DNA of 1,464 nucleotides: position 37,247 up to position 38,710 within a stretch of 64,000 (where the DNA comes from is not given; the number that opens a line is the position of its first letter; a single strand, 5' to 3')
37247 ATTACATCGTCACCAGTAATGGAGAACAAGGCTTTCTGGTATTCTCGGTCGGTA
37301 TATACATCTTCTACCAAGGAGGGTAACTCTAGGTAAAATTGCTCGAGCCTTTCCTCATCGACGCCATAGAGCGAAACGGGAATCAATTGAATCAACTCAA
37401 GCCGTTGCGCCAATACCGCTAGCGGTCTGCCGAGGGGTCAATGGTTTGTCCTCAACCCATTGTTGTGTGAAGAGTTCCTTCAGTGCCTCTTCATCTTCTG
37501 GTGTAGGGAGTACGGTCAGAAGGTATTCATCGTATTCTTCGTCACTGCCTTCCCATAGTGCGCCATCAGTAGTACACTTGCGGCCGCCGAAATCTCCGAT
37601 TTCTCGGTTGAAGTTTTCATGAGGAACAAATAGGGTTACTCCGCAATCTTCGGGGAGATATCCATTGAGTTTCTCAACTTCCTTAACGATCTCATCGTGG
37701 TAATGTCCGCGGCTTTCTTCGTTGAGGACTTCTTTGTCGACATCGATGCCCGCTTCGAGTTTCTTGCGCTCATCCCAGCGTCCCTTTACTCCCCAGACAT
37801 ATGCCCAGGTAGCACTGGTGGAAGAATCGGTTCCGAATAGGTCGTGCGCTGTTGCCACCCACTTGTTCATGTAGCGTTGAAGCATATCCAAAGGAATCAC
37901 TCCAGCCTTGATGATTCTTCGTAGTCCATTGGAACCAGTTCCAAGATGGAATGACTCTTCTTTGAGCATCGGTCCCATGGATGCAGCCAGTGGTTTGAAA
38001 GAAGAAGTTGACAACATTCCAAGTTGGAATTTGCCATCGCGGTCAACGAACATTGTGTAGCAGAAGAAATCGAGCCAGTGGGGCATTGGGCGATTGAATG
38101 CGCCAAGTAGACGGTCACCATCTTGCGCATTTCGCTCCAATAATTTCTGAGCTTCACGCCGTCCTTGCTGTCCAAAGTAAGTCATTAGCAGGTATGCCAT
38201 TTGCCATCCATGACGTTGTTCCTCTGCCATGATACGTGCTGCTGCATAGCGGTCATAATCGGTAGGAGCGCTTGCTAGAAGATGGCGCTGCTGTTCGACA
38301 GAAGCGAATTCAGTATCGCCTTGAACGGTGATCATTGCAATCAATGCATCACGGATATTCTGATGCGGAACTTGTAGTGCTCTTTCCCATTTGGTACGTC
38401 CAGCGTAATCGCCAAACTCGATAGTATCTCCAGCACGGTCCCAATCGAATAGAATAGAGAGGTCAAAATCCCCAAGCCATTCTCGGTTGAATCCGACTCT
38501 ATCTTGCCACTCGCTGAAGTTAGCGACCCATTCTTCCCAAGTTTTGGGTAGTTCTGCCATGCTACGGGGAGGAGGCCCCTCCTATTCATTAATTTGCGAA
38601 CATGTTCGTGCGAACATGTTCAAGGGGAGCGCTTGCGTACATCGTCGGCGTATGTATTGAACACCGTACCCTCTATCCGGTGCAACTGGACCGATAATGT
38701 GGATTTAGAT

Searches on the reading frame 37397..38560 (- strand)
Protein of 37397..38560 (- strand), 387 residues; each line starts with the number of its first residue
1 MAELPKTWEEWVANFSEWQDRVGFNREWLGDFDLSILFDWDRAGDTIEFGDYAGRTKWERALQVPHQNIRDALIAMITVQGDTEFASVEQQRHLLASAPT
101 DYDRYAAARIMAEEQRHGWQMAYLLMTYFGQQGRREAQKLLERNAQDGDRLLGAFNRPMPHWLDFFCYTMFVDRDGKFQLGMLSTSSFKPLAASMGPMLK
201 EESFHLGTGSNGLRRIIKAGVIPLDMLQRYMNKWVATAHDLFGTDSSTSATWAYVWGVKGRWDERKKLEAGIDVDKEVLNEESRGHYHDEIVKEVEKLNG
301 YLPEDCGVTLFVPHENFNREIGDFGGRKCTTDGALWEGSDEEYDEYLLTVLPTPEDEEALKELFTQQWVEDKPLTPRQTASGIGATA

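Call 60: find_encoding_contigs(protein=window:37397-38560:-, flank=10000, max_places=1)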
Protein window:37397-38560:- (387 aa): 6 contigs read that carry it; 1 place shown.
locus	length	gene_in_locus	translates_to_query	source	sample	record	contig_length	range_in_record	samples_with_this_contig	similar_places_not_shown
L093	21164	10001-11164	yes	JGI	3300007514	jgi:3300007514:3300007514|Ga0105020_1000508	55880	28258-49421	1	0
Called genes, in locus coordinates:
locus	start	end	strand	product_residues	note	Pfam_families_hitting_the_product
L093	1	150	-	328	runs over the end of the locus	PF01467:CTP_transf_like, PF04019:DUF359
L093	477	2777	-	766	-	-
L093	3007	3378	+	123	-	PF12976:DUF3860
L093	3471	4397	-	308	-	PF01791:DeoC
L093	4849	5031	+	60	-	-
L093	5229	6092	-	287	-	PF00378:ECH_1, PF16113:ECH_2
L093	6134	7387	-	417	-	-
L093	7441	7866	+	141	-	PF02391:MoaE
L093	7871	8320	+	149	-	PF01967:MoaC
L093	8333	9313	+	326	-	PF03320:FBPase_glpX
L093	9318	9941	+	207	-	PF04967:HTH_10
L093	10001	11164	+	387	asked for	PF05138:PaaA_PaaC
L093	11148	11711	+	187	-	-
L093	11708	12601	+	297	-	PF00892:EamA, PF03151:TPT (faint), PF00892:EamA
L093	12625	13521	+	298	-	PF02737:3HCDH_N, PF03446:NAD_binding_2 (weak), PF00725:3HCDH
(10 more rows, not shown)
